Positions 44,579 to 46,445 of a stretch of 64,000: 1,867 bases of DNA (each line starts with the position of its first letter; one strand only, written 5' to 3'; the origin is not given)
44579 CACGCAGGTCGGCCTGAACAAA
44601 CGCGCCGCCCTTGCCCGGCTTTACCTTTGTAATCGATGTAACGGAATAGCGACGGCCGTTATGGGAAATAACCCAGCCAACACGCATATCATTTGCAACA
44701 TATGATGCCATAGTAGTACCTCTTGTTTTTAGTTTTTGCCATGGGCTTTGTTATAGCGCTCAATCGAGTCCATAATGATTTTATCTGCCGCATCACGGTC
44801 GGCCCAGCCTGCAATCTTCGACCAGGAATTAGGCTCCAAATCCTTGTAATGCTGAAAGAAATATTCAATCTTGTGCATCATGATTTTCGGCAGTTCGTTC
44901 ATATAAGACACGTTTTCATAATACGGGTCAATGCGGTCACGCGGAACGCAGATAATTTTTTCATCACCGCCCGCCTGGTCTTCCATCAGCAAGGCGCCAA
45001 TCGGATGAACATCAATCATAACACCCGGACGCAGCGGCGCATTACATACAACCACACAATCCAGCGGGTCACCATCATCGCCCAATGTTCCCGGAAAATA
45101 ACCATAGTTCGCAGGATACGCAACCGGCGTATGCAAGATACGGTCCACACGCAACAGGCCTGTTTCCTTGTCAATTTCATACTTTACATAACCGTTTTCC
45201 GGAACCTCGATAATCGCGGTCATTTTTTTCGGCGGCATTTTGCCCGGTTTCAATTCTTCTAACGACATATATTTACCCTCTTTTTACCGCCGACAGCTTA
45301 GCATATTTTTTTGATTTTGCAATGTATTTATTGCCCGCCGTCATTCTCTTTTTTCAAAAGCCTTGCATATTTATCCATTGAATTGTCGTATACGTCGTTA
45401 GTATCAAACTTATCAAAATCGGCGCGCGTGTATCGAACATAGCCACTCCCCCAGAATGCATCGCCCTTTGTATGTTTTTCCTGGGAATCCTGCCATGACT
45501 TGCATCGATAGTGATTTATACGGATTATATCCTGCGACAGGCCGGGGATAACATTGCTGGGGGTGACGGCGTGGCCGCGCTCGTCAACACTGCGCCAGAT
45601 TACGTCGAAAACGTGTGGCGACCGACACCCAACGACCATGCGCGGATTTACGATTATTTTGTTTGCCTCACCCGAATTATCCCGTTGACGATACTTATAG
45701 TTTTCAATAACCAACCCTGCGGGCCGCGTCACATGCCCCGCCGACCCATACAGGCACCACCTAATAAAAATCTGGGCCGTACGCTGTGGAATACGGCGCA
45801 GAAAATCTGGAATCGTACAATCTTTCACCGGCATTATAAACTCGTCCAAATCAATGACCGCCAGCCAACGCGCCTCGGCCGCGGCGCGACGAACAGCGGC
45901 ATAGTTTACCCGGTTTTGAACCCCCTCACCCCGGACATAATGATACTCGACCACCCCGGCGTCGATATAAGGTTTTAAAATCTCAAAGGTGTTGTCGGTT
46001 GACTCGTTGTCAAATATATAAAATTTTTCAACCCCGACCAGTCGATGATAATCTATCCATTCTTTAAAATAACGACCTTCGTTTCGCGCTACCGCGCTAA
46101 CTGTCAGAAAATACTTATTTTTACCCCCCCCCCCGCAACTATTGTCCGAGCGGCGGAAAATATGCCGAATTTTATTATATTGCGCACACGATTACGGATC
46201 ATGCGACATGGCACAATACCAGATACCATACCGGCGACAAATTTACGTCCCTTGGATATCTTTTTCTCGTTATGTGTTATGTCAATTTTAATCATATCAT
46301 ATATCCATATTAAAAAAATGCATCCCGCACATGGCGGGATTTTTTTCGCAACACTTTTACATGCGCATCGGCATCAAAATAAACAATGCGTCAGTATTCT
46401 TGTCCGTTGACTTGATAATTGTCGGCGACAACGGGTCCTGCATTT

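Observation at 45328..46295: Glycosyltransferase gene whose reading frame is broken at a G11 tract: candidate slipped-strand phase-variable ON/OFF switch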

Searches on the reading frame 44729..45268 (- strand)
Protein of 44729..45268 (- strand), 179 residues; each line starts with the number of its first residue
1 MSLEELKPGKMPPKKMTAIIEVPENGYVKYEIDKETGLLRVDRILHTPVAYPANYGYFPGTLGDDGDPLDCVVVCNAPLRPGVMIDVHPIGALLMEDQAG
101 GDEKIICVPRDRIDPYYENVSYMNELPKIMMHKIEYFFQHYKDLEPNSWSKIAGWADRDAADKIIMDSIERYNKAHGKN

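Call 35: find_encoding_contigs(protein=window:44729-45268:-, flank=2500, max_places=10)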
Protein window:44729-45268:- (179 aa): 24 contigs read that carry it; 5 places shown.
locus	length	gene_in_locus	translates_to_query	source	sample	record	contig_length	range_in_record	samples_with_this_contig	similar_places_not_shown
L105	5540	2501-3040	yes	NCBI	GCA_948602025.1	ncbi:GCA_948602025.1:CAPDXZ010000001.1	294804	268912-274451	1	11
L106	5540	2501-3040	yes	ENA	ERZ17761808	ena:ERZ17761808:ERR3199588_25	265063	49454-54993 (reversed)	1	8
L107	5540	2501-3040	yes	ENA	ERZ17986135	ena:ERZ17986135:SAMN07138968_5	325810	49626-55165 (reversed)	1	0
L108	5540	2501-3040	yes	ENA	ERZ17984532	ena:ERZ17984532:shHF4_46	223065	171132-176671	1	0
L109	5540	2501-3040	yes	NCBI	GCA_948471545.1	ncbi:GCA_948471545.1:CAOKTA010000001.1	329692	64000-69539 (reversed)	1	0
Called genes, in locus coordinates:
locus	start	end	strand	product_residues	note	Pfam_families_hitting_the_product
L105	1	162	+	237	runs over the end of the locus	PF02457:DAC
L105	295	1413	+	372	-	PF00712:DNA_pol3_beta, PF02767:DNA_pol3_beta_2, PF02768:DNA_pol3_beta_3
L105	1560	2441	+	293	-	PF01697:Glyco_transf_92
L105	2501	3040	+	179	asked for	PF00719:Pyrophosphatase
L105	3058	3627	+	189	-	PF08207:EFP_N, PF01132:EFP, PF09285:Elong-fact-P_C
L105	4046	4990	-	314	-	PF01116:F_bP_aldolase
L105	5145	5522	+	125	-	-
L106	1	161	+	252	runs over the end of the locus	PF02457:DAC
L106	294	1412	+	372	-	PF00712:DNA_pol3_beta, PF02767:DNA_pol3_beta_2, PF02768:DNA_pol3_beta_3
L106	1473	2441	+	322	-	PF01697:Glyco_transf_92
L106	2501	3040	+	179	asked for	PF00719:Pyrophosphatase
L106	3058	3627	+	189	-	PF08207:EFP_N, PF01132:EFP, PF09285:Elong-fact-P_C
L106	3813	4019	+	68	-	-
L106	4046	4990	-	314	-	PF01116:F_bP_aldolase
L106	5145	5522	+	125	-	-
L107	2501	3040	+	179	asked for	PF00719:Pyrophosphatase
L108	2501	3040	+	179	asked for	PF00719:Pyrophosphatase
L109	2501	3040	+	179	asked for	PF00719:Pyrophosphatase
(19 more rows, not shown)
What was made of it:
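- Species-wide, roughly half of the sampled contigs are ON (call 35).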

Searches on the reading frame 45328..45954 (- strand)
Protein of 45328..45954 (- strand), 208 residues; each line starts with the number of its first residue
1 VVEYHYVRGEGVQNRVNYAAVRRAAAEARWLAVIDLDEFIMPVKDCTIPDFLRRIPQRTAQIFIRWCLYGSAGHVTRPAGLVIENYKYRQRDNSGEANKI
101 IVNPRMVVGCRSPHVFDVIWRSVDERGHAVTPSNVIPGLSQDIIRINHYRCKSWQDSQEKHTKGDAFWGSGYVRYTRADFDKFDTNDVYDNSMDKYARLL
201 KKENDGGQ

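Call 13: list_cluster_members(proteins=[P0001, window:46107-46295:-, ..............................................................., window:46125-46295:-, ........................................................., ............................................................, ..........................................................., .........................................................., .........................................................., window:45328-45954:-])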
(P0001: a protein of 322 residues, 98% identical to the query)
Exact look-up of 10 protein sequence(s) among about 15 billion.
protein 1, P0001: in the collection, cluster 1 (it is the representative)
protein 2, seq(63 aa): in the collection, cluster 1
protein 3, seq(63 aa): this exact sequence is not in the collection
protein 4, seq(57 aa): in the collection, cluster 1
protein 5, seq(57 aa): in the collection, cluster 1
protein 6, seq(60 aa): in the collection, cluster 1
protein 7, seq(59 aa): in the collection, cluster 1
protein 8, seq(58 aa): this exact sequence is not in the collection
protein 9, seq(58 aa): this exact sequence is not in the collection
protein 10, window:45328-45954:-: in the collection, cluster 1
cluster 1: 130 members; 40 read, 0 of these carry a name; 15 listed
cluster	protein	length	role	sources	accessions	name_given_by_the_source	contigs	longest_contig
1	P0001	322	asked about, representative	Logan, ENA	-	-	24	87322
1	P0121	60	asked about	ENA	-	-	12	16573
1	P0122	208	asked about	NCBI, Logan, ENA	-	-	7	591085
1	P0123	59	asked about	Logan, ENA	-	-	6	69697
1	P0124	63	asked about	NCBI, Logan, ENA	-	-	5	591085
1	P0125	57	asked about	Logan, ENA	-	-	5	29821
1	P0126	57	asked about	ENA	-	-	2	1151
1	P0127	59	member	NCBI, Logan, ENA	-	-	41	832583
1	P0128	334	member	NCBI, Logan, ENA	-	-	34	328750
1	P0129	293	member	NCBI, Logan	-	-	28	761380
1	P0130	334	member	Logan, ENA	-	-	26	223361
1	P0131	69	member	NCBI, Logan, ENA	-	-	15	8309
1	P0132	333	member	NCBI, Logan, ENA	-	-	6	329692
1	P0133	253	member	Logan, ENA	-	-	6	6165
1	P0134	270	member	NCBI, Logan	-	-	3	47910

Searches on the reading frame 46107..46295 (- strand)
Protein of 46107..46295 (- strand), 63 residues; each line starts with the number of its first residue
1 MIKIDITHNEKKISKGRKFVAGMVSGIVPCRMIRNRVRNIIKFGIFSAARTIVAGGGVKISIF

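Call 15: find_encoding_contigs(protein=P0124, flank=2000, max_places=10)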
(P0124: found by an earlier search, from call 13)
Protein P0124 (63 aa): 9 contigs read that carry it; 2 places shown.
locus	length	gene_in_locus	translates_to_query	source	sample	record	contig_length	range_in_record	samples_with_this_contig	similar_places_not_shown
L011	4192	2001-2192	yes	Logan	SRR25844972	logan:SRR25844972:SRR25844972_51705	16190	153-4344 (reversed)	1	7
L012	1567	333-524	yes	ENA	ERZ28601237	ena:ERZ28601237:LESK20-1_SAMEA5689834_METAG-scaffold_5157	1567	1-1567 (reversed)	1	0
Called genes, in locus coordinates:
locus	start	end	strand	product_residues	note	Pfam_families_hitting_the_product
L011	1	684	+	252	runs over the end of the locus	PF02457:DAC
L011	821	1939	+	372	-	PF00712:DNA_pol3_beta, PF02767:DNA_pol3_beta_2, PF02768:DNA_pol3_beta_3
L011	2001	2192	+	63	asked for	-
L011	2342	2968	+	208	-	PF01697:Glyco_transf_92 (weak)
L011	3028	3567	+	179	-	PF00719:Pyrophosphatase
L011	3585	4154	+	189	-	PF08207:EFP_N, PF01132:EFP, PF09285:Elong-fact-P_C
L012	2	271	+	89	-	?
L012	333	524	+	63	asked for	-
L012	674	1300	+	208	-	PF01697:Glyco_transf_92 (weak)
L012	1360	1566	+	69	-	?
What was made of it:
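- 46104..46295 (-): Upstream ORF in the current OFF state (63 aa, ATG at 46295). It encodes the conserved N-terminal segment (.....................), then 6 out-of-frame residues and a stop. The same 63-aa product occurs in 9 other contigs (call 15).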

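Call 16: find_encoding_contigs(protein=P0125, flank=2000, max_places=10)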
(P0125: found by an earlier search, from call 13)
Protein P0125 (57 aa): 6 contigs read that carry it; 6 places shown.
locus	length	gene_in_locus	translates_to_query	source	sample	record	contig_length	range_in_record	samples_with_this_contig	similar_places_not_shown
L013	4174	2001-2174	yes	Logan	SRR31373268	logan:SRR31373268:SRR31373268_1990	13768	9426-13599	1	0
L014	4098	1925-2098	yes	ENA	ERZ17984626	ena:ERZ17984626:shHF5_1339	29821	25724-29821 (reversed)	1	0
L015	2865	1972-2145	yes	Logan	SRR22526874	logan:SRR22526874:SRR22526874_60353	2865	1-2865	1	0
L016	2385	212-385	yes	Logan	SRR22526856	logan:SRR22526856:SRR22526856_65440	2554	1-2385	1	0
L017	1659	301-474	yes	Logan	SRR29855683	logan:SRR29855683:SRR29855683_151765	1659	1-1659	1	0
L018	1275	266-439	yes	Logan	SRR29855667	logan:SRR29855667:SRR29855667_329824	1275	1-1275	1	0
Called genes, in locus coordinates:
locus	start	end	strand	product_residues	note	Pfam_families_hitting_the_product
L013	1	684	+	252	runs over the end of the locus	PF02457:DAC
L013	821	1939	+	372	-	PF00712:DNA_pol3_beta, PF02767:DNA_pol3_beta_2, PF02768:DNA_pol3_beta_3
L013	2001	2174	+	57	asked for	-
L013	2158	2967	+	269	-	PF01697:Glyco_transf_92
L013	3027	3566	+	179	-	PF00719:Pyrophosphatase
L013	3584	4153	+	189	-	PF08207:EFP_N, PF01132:EFP, PF09285:Elong-fact-P_C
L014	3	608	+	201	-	?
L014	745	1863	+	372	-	PF00712:DNA_pol3_beta, PF02767:DNA_pol3_beta_2, PF02768:DNA_pol3_beta_3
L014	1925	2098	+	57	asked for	-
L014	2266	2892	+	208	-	PF01697:Glyco_transf_92 (weak)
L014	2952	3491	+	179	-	PF00719:Pyrophosphatase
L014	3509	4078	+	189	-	PF08207:EFP_N, PF01132:EFP, PF09285:Elong-fact-P_C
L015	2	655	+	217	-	?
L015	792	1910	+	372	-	PF00712:DNA_pol3_beta, PF02767:DNA_pol3_beta_2, PF02768:DNA_pol3_beta_3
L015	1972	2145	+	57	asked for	-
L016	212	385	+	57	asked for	-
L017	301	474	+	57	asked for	-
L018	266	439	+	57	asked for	-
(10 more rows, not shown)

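Call 54: find_encoding_contigs(protein=P0121, flank=2000, max_places=10)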
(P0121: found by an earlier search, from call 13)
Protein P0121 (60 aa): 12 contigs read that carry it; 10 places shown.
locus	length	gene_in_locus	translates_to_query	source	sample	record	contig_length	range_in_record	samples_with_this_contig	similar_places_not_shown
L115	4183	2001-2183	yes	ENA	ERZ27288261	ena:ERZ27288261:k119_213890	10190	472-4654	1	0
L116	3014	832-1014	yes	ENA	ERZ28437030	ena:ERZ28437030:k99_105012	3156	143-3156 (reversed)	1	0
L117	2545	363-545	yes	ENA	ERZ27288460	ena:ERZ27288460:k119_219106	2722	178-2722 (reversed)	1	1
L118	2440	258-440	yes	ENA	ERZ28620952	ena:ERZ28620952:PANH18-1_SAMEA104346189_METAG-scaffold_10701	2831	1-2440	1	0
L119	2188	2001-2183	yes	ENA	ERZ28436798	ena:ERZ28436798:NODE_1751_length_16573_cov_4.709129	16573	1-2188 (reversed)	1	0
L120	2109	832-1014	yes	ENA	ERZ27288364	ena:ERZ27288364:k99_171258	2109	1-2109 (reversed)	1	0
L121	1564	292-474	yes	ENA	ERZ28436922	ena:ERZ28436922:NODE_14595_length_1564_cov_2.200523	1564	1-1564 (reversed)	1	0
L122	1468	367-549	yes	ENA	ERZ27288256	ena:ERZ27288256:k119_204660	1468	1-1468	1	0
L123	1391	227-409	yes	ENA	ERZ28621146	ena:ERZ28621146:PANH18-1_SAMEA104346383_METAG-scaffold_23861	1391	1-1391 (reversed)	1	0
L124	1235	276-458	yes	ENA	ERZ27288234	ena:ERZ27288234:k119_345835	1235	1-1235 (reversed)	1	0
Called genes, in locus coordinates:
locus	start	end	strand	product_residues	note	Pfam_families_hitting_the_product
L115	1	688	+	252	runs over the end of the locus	PF02457:DAC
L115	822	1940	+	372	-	PF00712:DNA_pol3_beta, PF02767:DNA_pol3_beta_2, PF02768:DNA_pol3_beta_3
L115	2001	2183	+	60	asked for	-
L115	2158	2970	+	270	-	PF01697:Glyco_transf_92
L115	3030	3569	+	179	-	PF00719:Pyrophosphatase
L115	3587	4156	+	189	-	PF08207:EFP_N, PF01132:EFP, PF09285:Elong-fact-P_C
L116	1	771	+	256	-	?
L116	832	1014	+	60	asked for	-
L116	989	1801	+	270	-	PF01697:Glyco_transf_92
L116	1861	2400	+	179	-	PF00719:Pyrophosphatase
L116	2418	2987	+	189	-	PF08207:EFP_N, PF01132:EFP, PF09285:Elong-fact-P_C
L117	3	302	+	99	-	?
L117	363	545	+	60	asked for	-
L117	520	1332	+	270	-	PF01697:Glyco_transf_92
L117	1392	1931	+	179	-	PF00719:Pyrophosphatase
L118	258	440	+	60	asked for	-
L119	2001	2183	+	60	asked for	-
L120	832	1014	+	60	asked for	-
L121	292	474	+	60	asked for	-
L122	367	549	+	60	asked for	-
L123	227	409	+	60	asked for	-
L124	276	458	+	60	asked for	-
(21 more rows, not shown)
